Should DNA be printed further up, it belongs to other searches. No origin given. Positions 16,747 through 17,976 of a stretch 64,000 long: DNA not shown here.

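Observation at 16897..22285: Envelope glycosylation cluster: DPPR-synthase-like UbiA + MraY/WecA-like GT4 + GT-C + cellulose-synthase-like GT2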

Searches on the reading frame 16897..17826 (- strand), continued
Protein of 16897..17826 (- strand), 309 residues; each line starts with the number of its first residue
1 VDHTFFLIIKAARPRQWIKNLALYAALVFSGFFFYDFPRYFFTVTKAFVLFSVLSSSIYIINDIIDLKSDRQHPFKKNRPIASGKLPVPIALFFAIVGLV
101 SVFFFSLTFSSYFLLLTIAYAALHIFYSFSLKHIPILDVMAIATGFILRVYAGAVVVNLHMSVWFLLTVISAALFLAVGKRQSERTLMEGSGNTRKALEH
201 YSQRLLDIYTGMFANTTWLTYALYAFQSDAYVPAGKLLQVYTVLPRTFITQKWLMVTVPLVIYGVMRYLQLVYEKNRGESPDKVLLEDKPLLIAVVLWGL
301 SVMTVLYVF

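Call 83: get_annotated_region(hit=H12, flank=20000)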
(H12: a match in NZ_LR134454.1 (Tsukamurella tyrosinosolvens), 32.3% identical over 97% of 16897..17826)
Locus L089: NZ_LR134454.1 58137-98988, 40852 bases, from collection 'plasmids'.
description: Tsukamurella tyrosinosolvens strain NCTC13231 plasmid 12, complete sequence
organism: Tsukamurella tyrosinosolvens (NCBI taxid 57704)
taxonomy: Bacteria; Actinomycetota; Actinomycetes; Mycobacteriales; Tsukamurellaceae; Tsukamurella; Tsukamurella tyrosinosolvens
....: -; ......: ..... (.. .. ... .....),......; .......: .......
typing (MOB-suite, as given by PLSDB): non-mobilizable
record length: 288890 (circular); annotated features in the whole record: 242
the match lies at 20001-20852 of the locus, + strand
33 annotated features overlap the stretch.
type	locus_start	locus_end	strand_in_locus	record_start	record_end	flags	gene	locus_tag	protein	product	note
CDS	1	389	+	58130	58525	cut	-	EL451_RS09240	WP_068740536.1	hypothetical protein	-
CDS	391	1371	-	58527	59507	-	-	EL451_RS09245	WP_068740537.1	hypothetical protein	-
CDS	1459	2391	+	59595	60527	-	pheA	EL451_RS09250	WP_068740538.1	prephenate dehydratase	GO:0009094 - L-phenylalanine biosynthetic process [Evidence IEA]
CDS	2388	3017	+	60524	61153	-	-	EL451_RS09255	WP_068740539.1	histidine phosphatase family protein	-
CDS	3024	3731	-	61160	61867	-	deoD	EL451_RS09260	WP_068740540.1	purine-nucleoside phosphorylase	GO:0043096 - purine nucleobase salvage [Evidence IEA]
CDS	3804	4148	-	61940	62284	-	-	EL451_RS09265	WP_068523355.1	metallopeptidase family protein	-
CDS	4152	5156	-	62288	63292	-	-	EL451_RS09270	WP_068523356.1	septum formation family protein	-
CDS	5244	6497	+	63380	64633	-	serS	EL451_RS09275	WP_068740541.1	serine--tRNA ligase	GO:0006434 - seryl-tRNA aminoacylation [Evidence IEA]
CDS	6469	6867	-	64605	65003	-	-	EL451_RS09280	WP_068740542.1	MerR family transcriptional regulator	GO:0006355 - regulation of DNA-templated transcription [Evidence IEA]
CDS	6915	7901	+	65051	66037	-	-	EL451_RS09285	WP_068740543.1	MBL fold metallo-hydrolase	-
CDS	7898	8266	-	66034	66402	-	-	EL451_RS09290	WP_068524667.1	hypothetical protein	-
CDS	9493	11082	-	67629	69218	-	-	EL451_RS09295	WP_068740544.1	MBL fold metallo-hydrolase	-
CDS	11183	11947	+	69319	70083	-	-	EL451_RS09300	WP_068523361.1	lysophospholipid acyltransferase family protein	-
CDS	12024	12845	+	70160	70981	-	-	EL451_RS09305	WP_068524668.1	HAD family hydrolase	-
CDS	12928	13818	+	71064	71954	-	-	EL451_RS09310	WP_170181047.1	DUF559 domain-containing protein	-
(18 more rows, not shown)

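Call 84: get_annotated_region(hit=H9, flank=9000)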
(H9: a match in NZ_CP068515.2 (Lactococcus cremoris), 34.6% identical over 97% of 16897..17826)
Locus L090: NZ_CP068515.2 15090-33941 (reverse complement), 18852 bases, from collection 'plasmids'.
description: Lactococcus cremoris strain F.2.7 plasmid pF27D, complete sequence
organism: Lactococcus cremoris (NCBI taxid 1359)
taxonomy: Bacteria; Bacillota; Bacilli; Lactobacillales; Streptococcaceae; Lactococcus; Lactococcus cremoris
host: -; source: Whole organism,Dairy; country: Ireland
typing (MOB-suite, as given by PLSDB): mobilizable; replicon rep_cluster_414,rep_cluster_556; relaxase MOBP,MOB_Unknown
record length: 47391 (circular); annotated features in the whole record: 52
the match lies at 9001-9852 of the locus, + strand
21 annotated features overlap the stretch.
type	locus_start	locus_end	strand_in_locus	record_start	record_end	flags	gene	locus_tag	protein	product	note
CDS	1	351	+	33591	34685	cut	-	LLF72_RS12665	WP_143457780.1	glycosyltransferase family 1 protein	-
CDS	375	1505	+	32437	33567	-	-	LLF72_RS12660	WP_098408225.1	glycoside hydrolase family 99-like domain-containing protein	-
CDS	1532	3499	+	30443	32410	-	-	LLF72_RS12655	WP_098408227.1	capsular polysaccharide synthesis protein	-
CDS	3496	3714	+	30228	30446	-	-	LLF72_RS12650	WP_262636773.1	hypothetical protein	-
CDS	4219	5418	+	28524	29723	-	-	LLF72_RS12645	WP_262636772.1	O-antigen ligase family protein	-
CDS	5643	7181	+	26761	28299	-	-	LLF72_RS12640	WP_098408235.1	oligosaccharide flippase family protein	-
CDS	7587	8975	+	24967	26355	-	-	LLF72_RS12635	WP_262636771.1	hypothetical protein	-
CDS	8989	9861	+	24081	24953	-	-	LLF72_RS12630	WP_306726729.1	decaprenyl-phosphate phosphoribosyltransferase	-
CDS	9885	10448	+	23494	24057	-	-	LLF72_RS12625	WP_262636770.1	HAD-IB family phosphatase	GO:0008152 - metabolic process [Evidence IEA]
CDS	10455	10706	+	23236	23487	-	-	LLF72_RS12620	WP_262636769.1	GtrA family protein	GO:0000271 - polysaccharide biosynthetic process [Evidence IEA]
CDS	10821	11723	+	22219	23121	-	-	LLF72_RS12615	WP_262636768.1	phosphodiester glycosidase family protein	-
CDS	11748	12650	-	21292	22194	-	-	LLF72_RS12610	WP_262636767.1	LCP family protein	-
CDS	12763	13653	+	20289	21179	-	-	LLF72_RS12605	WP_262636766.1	IS982-like element IS982B family transposase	GO:0006313 - DNA transposition [Evidence IEA]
CDS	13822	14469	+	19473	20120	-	pcp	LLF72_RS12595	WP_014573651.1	pyroglutamyl-peptidase I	GO:0030163 - protein catabolic process [Evidence IEA]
CDS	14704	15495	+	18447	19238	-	-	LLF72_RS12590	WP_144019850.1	Type 1 glutamine amidotransferase-like domain-containing protein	GO:0006508 - proteolysis [Evidence IEA]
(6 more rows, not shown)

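Call 85: get_annotated_region(hit=H7, flank=10000)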
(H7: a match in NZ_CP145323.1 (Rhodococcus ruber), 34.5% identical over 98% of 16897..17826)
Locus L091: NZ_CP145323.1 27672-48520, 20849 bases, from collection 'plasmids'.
description: Rhodococcus ruber strain MSA14 plasmid pmega_4, complete sequence
organism: Rhodococcus ruber (NCBI taxid 1830)
taxonomy: Bacteria; Actinomycetota; Actinomycetes; Mycobacteriales; Nocardiaceae; Rhodococcus; Rhodococcus ruber
host: -; source: -; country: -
typing (MOB-suite, as given by PLSDB): non-mobilizable
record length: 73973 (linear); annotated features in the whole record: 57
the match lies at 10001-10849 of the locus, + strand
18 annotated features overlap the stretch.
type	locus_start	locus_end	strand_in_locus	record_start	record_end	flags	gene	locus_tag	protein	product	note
CDS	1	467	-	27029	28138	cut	-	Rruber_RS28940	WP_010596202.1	glycosyltransferase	-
CDS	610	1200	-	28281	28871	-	-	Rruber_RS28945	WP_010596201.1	PadR family transcriptional regulator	-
CDS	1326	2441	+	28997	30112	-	-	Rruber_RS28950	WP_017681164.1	aromatic ring-hydroxylating dioxygenase subunit alpha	-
CDS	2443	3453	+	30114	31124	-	-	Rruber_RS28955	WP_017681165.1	PDR/VanB family oxidoreductase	-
CDS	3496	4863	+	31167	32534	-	-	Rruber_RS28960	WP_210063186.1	MFS transporter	GO:0055085 - transmembrane transport [Evidence IEA]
CDS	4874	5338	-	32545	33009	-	-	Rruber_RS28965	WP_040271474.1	DUF2231 domain-containing protein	-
CDS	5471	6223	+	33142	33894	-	-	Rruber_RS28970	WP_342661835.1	MerR family transcriptional regulator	GO:0006355 - regulation of DNA-templated transcription [Evidence IEA]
CDS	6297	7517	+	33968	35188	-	glf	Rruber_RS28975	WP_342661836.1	UDP-galactopyranose mutase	GO:0009273 - peptidoglycan-based cell wall biogenesis [Evidence IEA]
CDS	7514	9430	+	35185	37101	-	-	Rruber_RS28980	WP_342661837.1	glycosyltransferase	-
CDS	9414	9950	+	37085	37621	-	-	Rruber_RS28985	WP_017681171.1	phosphatase PAP2 family protein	-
CDS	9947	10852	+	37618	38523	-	-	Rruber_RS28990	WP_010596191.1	decaprenyl-phosphate phosphoribosyltransferase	-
CDS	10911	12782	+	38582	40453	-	zomB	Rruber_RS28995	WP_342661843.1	flagellar motor control protein ZomB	-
CDS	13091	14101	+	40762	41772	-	-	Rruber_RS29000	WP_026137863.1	alpha/beta hydrolase family protein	-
CDS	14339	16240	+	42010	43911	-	-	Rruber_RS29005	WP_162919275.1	alpha/beta hydrolase-fold protein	-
CDS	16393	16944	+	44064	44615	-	-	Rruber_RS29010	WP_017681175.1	DUF732 domain-containing protein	-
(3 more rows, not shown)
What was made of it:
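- The gene set is formally parallel to glfT2 (GT2), PAP2, ubiA and aftB (GT-C) in Tsukamurella and Rhodococcus (calls 83, 85), with WecA priming in mycobacteria (established knowledge).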

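Call 86: get_annotated_region(hit=H3, flank=8000)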
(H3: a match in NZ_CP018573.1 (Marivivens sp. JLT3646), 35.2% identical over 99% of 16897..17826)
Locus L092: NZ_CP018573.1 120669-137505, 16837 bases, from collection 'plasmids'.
description: Marivivens sp. JLT3646 plasmid unnamed, complete sequence
organism: Marivivens sp. JLT3646 (NCBI taxid 1920883)
taxonomy: Bacteria; Pseudomonadota; Alphaproteobacteria; Rhodobacterales; Paracoccaceae; Marivivens; Marivivens sp. JLT3646
host: -; source: cell culture,shallow-sea hydrothermal system; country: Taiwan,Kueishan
typing (MOB-suite, as given by PLSDB): non-mobilizable
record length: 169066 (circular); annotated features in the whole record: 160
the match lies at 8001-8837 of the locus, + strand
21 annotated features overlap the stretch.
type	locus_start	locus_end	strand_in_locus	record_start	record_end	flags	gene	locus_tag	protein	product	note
CDS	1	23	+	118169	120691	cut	-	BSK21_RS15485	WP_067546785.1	glycosyltransferase family 1 protein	-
CDS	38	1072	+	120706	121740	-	gmd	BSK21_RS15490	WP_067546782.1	GDP-mannose 4,6-dehydratase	GO:0000271 - polysaccharide biosynthetic process [Evidence IEA]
CDS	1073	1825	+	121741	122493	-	-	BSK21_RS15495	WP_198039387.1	hypothetical protein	-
CDS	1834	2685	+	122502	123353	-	-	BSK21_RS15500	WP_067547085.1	GDP-mannose 4,6-dehydratase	-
CDS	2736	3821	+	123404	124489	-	-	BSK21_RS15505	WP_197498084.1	glycosyltransferase family 1 protein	-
CDS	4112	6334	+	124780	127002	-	-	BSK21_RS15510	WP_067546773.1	hypothetical protein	-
CDS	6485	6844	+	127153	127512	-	-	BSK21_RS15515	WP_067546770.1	EamA family transporter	-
CDS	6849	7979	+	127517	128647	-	-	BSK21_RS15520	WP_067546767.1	glycosyltransferase family 4 protein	-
CDS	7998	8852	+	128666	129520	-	-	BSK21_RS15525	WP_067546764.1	decaprenyl-phosphate phosphoribosyltransferase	-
CDS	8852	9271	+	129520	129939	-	-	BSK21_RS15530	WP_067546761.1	divergent PAP2 family protein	-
CDS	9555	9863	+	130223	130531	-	-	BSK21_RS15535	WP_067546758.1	hypothetical protein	-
CDS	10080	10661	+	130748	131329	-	-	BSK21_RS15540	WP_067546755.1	hypothetical protein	-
CDS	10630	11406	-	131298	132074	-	-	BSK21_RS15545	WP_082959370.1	LuxR family transcriptional regulator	-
CDS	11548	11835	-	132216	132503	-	-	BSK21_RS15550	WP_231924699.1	H-NS histone family protein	-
CDS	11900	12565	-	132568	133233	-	-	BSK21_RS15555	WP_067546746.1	tyrosine-type recombinase/integrase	GO:0015074 - DNA integration [Evidence IEA]; GO:0006310 - DNA recombination [Evidence IEA]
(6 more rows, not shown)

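Call 87: search_dna_similar(query=window:16897-17826:-, collection=plasmids, mode=protein, max_rows=60, rows=spread)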
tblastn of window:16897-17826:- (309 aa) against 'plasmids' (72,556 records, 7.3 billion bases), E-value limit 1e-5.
Records with a match: 75; places in all: 75; records where one place covers at least 80% of the query: 40.
Best place of each record, by identity: <60% 75.
By first word of the organism name: Rhizobium 21; Vibrio 3; Salipiger 3; Sphingomonadaceae 3; Cereibacter 3; Natronococcus 2; Lactococcus 2; Streptomyces 2; Paracoccus 2; Rhodovulum 2; and 27 more.
By predicted mobility (MOB-suite, as given by PLSDB): non-mobilizable 53; conjugative 16; mobilizable 6.
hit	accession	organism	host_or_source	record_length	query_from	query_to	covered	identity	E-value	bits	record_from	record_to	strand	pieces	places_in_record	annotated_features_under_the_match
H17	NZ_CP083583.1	Kovacikia minuta CCNUW1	cell culture,fresh water lake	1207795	9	306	96%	38.1%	3e-37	148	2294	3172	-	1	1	record has no annotation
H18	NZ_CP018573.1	Marivivens sp. JLT3646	cell culture,shallow-sea hydrothermal ...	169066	3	307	99%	35.2%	5e-28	120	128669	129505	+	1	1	decaprenyl-phosphate phosphoribosyltransferase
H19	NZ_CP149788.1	Haloterrigena sp. KLK7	cell culture,salt lake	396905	8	307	97%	35.3%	3e-32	133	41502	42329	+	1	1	decaprenyl-phosphate phosphoribosyltransferase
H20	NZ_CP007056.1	Halostagnicola larsenii XH-48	-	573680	10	307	96%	35.6%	7e-30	126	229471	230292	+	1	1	decaprenyl-phosphate phosphoribosyltransferase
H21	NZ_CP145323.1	Rhodococcus ruber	-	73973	8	309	98%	34.5%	8e-33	135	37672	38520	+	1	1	decaprenyl-phosphate phosphoribosyltransferase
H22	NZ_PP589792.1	Lactococcus sp.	Bacterial culture,Dairy environment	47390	8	308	97%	34.6%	3e-30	127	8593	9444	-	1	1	decaprenyl-phosphate phosphoribosyltransferase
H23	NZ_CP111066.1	Chondrinema litorale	Seaweed,red alga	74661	13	307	95%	33.4%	2e-30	128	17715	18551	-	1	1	decaprenyl-phosphate phosphoribosyltransferase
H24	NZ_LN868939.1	Nocardia farcinica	not known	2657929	8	308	97%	32.5%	1e-29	125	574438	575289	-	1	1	none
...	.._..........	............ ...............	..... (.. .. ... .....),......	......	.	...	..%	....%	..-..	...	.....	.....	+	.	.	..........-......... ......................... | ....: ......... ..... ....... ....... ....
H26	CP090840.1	Streptomyces viridifaciens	Whole organism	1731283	8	303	96%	32.5%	2e-29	125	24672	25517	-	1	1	decaprenyl-phosphate phosphoribosyltransferase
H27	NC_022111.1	Prevotella sp. oral taxon 299 str. F0039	Homo sapiens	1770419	8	308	97%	30.9%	2e-18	93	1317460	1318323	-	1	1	none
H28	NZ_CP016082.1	Streptomyces sp. SAT1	Adenophora trachelioides Maxim.,single ...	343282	8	298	94%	32.0%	2e-17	90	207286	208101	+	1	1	UbiA prenyltransferase family protein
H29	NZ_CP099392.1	Natronococcus sp. CG52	cell culture,salt lake sediment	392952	8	290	92%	32.4%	1e-26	117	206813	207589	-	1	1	UbiA prenyltransferase family protein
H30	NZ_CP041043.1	Paracoccus sp. AK26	pure culture,Hexachlorocyclohexane ...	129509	10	300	94%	31.0%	9e-11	70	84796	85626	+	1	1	UbiA family prenyltransferase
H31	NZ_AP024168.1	Vibrio alfacsensis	-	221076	9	300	94%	29.8%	9e-9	64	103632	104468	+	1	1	UbiA family prenyltransferase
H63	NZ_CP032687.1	Rhizobium sp. CCGE531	Phaseolus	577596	13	195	59%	34.1%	1e-7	60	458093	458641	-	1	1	UbiA family prenyltransferase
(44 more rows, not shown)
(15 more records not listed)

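Call 88: get_annotated_region(hit=H63, flank=9000)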
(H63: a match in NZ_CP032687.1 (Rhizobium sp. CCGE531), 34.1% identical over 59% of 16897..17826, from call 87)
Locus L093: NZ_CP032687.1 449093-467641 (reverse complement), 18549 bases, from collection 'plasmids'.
description: Rhizobium sp. CCGE531 plasmid pRCCGE531b, complete sequence
organism: Rhizobium sp. CCGE531 (NCBI taxid 2364271)
taxonomy: Bacteria; Pseudomonadota; Alphaproteobacteria; Hyphomicrobiales; Rhizobiaceae; Rhizobium; Rhizobium sp. CCGE531
host: -; source: Phaseolus; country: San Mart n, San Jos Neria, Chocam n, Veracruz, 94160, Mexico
typing (MOB-suite, as given by PLSDB): conjugative; relaxase MOBQ; mating-pair formation MPF_T
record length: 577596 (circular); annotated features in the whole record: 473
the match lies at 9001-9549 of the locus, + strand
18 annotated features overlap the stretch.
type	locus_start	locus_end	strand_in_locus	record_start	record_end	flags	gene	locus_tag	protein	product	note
CDS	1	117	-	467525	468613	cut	-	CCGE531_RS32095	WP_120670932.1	Gfo/Idh/MocA family oxidoreductase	-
CDS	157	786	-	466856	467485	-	-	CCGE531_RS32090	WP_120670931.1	cupin domain-containing protein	-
CDS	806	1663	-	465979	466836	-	-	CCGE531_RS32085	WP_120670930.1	phosphoenolpyruvate hydrolase family protein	-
CDS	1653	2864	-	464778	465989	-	-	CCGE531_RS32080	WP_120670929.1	Tm-1-like ATP-binding domain-containing protein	-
CDS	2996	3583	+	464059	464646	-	-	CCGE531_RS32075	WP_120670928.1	phosphoenolpyruvate hydrolase family protein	-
CDS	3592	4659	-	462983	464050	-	ugpC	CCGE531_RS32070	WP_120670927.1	sn-glycerol-3-phosphate ABC transporter ATP-binding protein UgpC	-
CDS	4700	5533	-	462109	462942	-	-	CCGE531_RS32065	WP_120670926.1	carbohydrate ABC transporter permease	GO:0008643 - carbohydrate transport [Evidence IEA]; GO:0055085 - transmembrane transport [Evidence IEA]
CDS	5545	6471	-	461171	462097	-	-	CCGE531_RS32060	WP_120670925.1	sugar ABC transporter permease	-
CDS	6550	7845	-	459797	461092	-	-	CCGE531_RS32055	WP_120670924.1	extracellular solute-binding protein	-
CDS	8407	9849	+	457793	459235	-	-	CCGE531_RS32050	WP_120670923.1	UbiA family prenyltransferase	-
CDS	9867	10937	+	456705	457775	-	-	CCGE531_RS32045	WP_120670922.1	NAD(P)-dependent oxidoreductase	-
CDS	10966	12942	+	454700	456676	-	-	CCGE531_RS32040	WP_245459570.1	hypothetical protein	-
CDS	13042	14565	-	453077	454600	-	-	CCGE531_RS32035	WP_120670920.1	GMC family oxidoreductase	-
CDS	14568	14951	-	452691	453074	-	-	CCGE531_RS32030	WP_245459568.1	hypothetical protein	-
CDS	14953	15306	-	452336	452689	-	-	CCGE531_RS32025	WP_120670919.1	SMR family transporter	-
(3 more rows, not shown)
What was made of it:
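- Comparator systems: Tsukamurella, Rhodococcus, Lactococcus, Marivivens and Rhizobium place the same UbiA type next to a large membrane protein (AftB-type, annotated ZomB, in the Mycobacteriales; unannotated hypotheticals elsewhere), a phosphatase and a small transporter (calls 83-86, 88).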
